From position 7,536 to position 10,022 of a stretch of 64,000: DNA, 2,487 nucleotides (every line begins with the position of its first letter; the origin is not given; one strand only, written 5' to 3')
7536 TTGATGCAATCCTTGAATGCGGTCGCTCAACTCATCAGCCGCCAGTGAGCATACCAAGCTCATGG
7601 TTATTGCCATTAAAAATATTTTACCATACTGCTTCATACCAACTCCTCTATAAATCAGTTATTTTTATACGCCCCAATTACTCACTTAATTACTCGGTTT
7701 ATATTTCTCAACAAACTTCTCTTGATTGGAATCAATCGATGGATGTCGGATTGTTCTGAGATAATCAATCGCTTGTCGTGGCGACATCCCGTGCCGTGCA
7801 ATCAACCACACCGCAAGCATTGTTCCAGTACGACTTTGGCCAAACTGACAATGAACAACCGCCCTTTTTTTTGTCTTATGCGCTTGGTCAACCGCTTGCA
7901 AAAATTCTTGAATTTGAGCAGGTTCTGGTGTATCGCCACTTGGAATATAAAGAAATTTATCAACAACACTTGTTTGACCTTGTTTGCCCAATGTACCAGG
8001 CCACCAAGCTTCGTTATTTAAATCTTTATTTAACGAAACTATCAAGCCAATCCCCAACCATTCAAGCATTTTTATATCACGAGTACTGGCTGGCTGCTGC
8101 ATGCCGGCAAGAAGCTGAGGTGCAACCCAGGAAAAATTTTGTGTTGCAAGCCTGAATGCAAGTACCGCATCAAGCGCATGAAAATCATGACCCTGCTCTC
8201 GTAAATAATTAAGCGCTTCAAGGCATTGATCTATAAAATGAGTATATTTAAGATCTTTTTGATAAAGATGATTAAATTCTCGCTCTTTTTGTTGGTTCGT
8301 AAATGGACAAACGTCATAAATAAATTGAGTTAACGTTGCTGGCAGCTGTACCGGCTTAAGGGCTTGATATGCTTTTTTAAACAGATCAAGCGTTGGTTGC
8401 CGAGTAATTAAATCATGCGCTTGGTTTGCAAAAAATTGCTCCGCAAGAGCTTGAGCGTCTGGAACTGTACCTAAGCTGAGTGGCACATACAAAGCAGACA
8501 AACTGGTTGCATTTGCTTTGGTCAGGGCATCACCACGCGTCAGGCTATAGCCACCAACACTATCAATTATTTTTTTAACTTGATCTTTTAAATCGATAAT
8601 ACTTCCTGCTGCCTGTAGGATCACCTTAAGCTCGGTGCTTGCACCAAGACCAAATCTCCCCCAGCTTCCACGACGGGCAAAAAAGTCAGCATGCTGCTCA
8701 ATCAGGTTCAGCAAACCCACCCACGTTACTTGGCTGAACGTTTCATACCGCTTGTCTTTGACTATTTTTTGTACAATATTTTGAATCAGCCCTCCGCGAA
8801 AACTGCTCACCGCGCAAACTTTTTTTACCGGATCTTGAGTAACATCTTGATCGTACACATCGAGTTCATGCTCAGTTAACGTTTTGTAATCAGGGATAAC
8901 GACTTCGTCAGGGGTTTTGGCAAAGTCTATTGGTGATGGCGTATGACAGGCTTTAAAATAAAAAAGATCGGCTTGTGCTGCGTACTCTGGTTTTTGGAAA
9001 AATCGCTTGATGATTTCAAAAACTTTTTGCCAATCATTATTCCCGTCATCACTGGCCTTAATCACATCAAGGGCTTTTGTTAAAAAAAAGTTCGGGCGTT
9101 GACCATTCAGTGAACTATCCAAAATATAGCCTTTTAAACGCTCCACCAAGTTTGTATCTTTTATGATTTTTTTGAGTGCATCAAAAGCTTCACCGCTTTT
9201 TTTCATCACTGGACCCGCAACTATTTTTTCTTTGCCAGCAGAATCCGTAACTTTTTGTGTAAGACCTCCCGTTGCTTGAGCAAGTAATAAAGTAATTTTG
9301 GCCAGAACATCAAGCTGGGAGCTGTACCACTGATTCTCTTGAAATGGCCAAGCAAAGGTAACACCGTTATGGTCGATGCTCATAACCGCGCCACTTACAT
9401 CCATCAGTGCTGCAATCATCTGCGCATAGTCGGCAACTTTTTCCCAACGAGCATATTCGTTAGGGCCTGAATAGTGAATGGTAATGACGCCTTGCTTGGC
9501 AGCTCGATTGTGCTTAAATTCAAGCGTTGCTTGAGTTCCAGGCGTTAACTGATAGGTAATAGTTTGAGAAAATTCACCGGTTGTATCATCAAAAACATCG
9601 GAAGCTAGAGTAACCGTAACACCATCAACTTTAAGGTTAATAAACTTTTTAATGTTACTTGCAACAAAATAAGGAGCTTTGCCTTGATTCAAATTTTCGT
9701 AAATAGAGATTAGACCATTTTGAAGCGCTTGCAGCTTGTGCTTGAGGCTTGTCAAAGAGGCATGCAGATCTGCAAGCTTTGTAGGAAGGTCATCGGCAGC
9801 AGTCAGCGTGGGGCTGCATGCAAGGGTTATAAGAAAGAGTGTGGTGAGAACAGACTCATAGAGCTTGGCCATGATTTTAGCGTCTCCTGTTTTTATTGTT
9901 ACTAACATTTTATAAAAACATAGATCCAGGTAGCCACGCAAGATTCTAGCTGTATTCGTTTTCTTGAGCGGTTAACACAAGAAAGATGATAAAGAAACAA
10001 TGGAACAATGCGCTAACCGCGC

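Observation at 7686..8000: C-terminal eukaryote-type dual-specificity phosphatase domain on a secreted bacterial protein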

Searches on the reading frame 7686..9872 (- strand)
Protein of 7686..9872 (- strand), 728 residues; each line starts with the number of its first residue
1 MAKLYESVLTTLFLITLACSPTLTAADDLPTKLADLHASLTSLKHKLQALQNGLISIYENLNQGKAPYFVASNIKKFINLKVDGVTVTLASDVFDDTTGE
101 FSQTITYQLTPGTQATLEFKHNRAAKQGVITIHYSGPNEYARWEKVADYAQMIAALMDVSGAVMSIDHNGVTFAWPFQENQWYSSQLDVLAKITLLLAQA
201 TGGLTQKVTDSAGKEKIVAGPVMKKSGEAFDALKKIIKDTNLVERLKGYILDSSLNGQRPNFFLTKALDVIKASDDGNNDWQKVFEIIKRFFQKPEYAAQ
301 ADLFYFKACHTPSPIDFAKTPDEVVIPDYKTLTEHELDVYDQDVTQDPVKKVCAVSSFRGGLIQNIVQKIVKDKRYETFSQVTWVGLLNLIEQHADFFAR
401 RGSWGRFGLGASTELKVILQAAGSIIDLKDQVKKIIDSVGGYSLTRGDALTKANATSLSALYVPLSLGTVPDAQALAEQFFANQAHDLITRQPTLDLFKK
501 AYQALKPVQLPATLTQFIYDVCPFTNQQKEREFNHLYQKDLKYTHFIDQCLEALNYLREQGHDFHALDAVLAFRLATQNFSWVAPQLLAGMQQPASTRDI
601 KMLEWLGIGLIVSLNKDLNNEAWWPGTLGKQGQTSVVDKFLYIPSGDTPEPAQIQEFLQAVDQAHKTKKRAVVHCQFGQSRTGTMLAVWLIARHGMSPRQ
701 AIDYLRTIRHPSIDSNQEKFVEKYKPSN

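Call 3: search_protein_families(library=pfam, proteins=[window:7686-9872:-], max_evalue=0.1)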
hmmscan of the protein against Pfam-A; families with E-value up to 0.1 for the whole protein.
window:7686-9872:- (728 aa): 8 families
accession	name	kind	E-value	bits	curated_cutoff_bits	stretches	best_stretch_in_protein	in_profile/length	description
PF22784.1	PTP-SAK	-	9.2e-21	74.9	27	1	578-718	2-150/153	Swiss Army Knife protein, DSP-PTPase phosphatase domain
PF00782.25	DSPc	-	3.3e-13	50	33.5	1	602-717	13-121/133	Dual specificity phosphatase, catalytic domain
PF22785.1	Tc-R-P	-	3.7e-11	43.9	27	1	590-692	2-103/106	Polymorphic toxin system, DSP-PTPase phosphatase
PF22741.1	PTP-NADK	-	6.8e-08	32.5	27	1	632-722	75-162/163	DSP-PTPase phosphatase fused to NAD+ Kinase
PF14566.11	PTPlike_phytase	-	3.9e-05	24.2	27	1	643-689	109-154/158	Inositol hexakisphosphate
PF00102.32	Y_phosphatase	-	4.3e-05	23.7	20.9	1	648-709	147-209/234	Protein-tyrosine phosphatase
PF13350.11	Y_phosphatase3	-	0.00061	20.3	22.2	1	651-710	115-170/240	Tyrosine phosphatase family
PF05706.17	CDKN3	-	0.0028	17.8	20.7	1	627-702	92-168/168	Cyclin-dependent kinase inhibitor 3 (CDKN3)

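Call 7: find_encoding_contigs(protein=window:7686-9872:-, flank=10000, max_places=6)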
Protein window:7686-9872:- (728 aa): 1 contig read that carries it; 1 place shown.
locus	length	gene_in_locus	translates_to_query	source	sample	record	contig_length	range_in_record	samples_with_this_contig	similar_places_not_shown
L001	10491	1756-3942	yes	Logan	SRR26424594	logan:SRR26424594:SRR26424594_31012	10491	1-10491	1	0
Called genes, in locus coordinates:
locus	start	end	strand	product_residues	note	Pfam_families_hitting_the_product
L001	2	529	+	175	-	?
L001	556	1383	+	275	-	-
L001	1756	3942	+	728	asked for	PF00782:DSPc, PF22784:PTP-SAK, PF22785:Tc-R-P, PF22741:PTP-NADK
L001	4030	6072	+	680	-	-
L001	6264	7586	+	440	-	PF13173:AAA_14, PF13401:AAA_22 (faint), PF13635:DUF4143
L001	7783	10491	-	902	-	?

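Call 9: find_homologous_proteins(query=window:7689-9872:-, max_evalue=0.001)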
Query window:7689-9872:- (728 aa): 4 proteins with E <= 0.001 among 8000 candidates.
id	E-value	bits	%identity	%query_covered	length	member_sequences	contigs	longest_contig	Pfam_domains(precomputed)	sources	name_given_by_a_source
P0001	0.0e+0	1658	100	100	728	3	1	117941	PF22784.2,PF22741.2,PF22785.2,PF00782.26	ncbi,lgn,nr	ncbi:dual specificity protein phosphatase family protein [Candidatus Dependentiae bacterium]|nr:dual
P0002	0.0e+0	1343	82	100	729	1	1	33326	PF22784.2,PF22741.2,PF22785.2,PF00782.26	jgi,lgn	jgi:hypothetical protein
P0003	0.0e+0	1196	73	100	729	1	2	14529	PF22784.2,PF22741.2,PF22785.2,PF00782.26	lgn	-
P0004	7.2e-216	737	53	99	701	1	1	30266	PF22784.2,PF22741.2,PF22785.2,PF00102.33,PF00782.26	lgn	-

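Call 24: predict_structure(alignment_id=A1)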
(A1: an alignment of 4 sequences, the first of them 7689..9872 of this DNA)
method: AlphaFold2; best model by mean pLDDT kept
length: 728 residues; sequences in the alignment: 4
mean_pLDDT: 47.1   pTM: 0.30
mean pLDDT of the five models: 47.1, 46.8, 45.7, 41.8, 40.5
residues with pLDDT >= 90: 0; 70-90: 48; 50-70: 240; < 50: 440
segments of 3 or more residues with pLDDT < 50: 1-87, 139-142, 144-149, 155-161, 179-243, 257-270, 273-276, 295-361, 399-411, 438-578, 618-621, 627-633
pLDDT, mean of each block of 10 residues (from residue 1): 34 39 40 42 40 36 38 38 43 52 56 59 63 56 49 49 56 57 41 44 39 35 34 40 49 49 45 51 61 46 35 30 29 34 34 37 54 61 64 54 31 53 49 51 32 29 31 33 32 37 36 35 36 37 41 44 42 46 53 55 59 55 48 51 57 74 67 59 75 78 66 71 71
secondary structure, 60 per line:
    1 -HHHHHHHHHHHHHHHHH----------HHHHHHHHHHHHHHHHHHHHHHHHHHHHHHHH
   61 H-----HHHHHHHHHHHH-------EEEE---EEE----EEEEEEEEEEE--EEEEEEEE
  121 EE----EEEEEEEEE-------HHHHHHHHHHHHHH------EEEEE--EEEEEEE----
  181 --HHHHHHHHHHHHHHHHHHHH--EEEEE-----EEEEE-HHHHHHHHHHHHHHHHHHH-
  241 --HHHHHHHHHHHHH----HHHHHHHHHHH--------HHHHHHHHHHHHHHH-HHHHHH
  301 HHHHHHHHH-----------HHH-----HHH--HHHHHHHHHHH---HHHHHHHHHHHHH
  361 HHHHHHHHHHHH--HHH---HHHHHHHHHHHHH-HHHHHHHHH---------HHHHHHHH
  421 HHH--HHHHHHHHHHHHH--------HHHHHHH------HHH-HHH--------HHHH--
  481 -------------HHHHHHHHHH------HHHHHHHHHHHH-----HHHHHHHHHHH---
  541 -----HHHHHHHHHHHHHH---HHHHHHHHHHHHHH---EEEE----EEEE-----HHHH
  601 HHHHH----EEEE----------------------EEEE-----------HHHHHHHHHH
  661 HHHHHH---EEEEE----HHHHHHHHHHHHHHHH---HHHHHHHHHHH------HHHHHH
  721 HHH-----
elements in order (helices of 4 or more, strands of 3 or more residues): H2-18 H29-61 H67-78 E86-89 E93-95 E100-110 E113-122 E127-135 H143-156 E163-167 E170-176 H183-202 E205-209 E215-219 H221-239 H243-255 H260-270 H279-293 H295-309 H334-344 H348-372 H381-393 H395-403 H413-423 H426-438 H447-453 H475-478 H494-503 H510-521 H527-537 H546-559 H563-576 E580-583 E588-591 H597-605 E610-613 E636-639 H651-666 E670-674 H679-694 H698-708 H715-723

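Call 29: find_encoding_contigs(protein=P0004, flank=10000, max_places=4)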
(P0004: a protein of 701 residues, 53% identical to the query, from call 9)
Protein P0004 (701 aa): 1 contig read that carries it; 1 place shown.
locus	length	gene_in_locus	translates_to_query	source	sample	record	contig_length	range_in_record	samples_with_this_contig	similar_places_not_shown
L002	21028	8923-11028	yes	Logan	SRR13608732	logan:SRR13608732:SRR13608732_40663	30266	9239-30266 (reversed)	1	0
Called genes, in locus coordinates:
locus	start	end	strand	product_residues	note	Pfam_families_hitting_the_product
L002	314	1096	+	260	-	PF14804:Jag_N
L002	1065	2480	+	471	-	PF10396:TrmE_N, PF00009:GTP_EFTU (faint), PF12631:MnmE_helical, PF03193:RsgA_GTPase (faint), PF01926:MMR_HSR1, PF02421:FeoB_N, PF04548:AIG1 (weak)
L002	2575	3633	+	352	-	PF13529:Peptidase_C39_2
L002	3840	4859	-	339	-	PF12796:Ank_2 (weak), PF24521:Ank_KRIT1 (faint), PF13637:Ank_4 (weak), PF12796:Ank_2, PF00023:Ank, PF13857:Ank_5 (weak), PF13637:Ank_4, PF00023:Ank (weak), +1 more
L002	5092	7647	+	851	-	PF02861:Clp_N, PF23569:NBD_SMAX1, PF00004:AAA, PF17871:AAA_lid_9, PF00004:AAA, PF07724:AAA_2, PF07728:AAA_5, PF10431:ClpB_D2-small, +6 more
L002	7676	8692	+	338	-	-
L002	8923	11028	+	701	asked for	PF00782:DSPc, PF22784:PTP-SAK, PF22785:Tc-R-P, PF00102:Y_phosphatase, PF22741:PTP-NADK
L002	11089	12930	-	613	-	-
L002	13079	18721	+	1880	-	PF01326:PPDK_N, PF00782:DSPc, PF22741:PTP-NADK, PF22784:PTP-SAK, PF22785:Tc-R-P, PF00102:Y_phosphatase (weak)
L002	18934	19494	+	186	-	PF22784:PTP-SAK, PF22741:PTP-NADK, PF22785:Tc-R-P, PF00782:DSPc, PF14566:PTPlike_phytase (weak), PF00102:Y_phosphatase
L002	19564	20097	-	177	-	PF00334:NDK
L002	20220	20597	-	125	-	-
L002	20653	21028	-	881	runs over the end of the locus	PF00675:Peptidase_M16, PF05193:Peptidase_M16_C, PF00675:Peptidase_M16, PF05193:Peptidase_M16_C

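Call 30: find_encoding_contigs(protein=P0003, flank=10000, max_places=4)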
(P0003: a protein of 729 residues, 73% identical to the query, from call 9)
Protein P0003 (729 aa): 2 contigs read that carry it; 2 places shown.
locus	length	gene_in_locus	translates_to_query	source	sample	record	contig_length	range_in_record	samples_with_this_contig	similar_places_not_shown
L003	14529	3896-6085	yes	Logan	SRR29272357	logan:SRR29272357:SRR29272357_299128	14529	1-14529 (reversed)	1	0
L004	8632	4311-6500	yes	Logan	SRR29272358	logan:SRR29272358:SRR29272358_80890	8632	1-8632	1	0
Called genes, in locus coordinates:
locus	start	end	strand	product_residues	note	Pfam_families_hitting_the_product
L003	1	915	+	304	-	?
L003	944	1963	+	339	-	-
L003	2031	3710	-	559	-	PF09820:AAA-ATPase_like, PF08011:PDDEXK_9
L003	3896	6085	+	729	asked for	PF22741:PTP-NADK, PF22784:PTP-SAK, PF22785:Tc-R-P, PF00782:DSPc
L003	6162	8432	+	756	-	-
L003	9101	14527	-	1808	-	?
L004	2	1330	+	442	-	?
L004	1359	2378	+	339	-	-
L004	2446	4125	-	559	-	PF09820:AAA-ATPase_like, PF08011:PDDEXK_9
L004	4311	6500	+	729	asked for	PF22741:PTP-NADK, PF22784:PTP-SAK, PF22785:Tc-R-P, PF00782:DSPc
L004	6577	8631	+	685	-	?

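Call 31: find_encoding_contigs(protein=P0002, flank=10000, max_places=4)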
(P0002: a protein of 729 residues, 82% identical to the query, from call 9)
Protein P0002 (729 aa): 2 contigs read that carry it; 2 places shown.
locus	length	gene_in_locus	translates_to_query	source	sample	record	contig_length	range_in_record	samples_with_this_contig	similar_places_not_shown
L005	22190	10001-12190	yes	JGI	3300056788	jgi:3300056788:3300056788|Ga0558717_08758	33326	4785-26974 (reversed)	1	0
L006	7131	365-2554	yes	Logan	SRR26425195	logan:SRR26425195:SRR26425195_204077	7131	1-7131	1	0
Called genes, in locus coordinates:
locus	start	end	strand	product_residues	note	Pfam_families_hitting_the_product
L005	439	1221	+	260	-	PF14804:Jag_N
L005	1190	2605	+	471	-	PF10396:TrmE_N, PF12631:MnmE_helical, PF03193:RsgA_GTPase (faint), PF00009:GTP_EFTU (weak), PF01926:MMR_HSR1, PF02421:FeoB_N, PF04548:AIG1 (weak)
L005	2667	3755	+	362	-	PF13529:Peptidase_C39_2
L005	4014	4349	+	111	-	-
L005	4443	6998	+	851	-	PF02861:Clp_N, PF23569:NBD_SMAX1, PF00004:AAA, PF17871:AAA_lid_9, PF00004:AAA, PF07724:AAA_2, PF07728:AAA_5, PF10431:ClpB_D2-small, +6 more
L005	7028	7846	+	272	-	-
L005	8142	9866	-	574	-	PF09820:AAA-ATPase_like, PF08011:PDDEXK_9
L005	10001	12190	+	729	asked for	PF22784:PTP-SAK, PF22785:Tc-R-P, PF00782:DSPc, PF22741:PTP-NADK (weak)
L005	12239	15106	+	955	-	-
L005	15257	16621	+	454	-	PF13173:AAA_14, PF13401:AAA_22 (faint), PF13635:DUF4143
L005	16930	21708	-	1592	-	-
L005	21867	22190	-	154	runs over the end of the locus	PF01326:PPDK_N (weak)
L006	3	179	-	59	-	?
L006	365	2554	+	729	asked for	PF22784:PTP-SAK, PF22785:Tc-R-P, PF00782:DSPc, PF22741:PTP-NADK (weak)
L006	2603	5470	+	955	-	-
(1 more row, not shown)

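Call 62: find_related_loci(query=A1, collection=genome_contigs, flank=8000)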
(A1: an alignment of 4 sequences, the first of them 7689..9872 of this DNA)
Query A1 (728 aa) in genome_contigs; peptide patterns used: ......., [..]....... (x = any residue, [..] = any of these).
86 stretches matched a pattern; 1 encode a relative of the query (tblastn E <= 1e-3); 1 distinct loci.
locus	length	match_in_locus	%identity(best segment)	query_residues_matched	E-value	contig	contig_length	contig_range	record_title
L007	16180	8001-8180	33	649-708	8e-6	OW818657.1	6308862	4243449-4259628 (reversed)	metagenome genome assembly, chromosome: 1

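Call 63: list_cluster_members(proteins=[P0001, P0006, P0007, P0009, P0004])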
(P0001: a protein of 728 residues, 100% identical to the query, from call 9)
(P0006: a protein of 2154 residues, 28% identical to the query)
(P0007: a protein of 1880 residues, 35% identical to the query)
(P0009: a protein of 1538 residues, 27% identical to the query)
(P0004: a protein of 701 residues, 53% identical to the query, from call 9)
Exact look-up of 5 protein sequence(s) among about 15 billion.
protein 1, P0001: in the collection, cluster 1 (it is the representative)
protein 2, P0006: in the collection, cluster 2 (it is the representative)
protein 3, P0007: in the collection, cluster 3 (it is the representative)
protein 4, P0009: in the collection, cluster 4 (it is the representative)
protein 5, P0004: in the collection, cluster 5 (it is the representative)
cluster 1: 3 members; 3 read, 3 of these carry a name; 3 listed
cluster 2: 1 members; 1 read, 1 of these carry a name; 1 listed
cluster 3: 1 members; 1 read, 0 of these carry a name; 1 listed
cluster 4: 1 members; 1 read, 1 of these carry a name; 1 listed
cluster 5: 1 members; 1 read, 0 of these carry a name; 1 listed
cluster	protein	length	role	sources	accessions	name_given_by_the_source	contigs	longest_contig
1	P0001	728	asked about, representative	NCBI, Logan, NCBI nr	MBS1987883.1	dual specificity protein phosphatase family protein [Candidatus Dependentiae bacterium]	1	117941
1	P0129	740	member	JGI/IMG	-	protein-tyrosine phosphatase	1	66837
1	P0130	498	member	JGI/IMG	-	hypothetical protein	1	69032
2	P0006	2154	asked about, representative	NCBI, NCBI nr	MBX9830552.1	dual specificity protein phosphatase family protein [Candidatus Babeliales bacterium]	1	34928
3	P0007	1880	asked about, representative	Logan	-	-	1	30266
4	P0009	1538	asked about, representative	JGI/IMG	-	hypothetical protein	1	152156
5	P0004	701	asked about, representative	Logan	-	-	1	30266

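Call 68: search_protein_families(library=ncbifam, proteins=[window:7689-9872:-], max_evalue=0.01)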
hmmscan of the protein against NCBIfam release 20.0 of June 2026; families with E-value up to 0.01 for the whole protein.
window:7689-9872:- (728 aa): 1 family
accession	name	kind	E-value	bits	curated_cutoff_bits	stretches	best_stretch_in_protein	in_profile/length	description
NF009025.0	PRK12361.1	equivalog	4.1e-06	25.3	505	1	647-724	153-232/546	hypothetical protein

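Call 86: find_related_loci(query=A1, collection=metagenome_contigs, flank=4000)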
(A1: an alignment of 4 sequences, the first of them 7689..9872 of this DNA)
Query A1 (728 aa) in metagenome_contigs; peptide patterns used: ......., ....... (x = any residue, [..] = any of these).
222 stretches matched a pattern, but none encodes a relative of the query by tblastn (E <= 1e-3).

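Call 95: search_protein_families(library=pfam, proteins=[L003:9104-14527:-, L005:16933-21708:-], max_evalue=0.01)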
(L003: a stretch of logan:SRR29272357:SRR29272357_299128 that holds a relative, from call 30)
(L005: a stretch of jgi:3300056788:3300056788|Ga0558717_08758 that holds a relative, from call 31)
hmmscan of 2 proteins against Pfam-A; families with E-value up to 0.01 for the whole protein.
L003:9104-14527:- (1808 aa): 1 family
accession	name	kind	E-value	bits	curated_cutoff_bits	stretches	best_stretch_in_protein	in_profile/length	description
PF01326.24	PPDK_N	-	6.8e-23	81.9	27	1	15-268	90-317/328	Pyruvate phosphate dikinase, AMP/ATP-binding domain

L005:16933-21708:- (1592 aa): 0 families
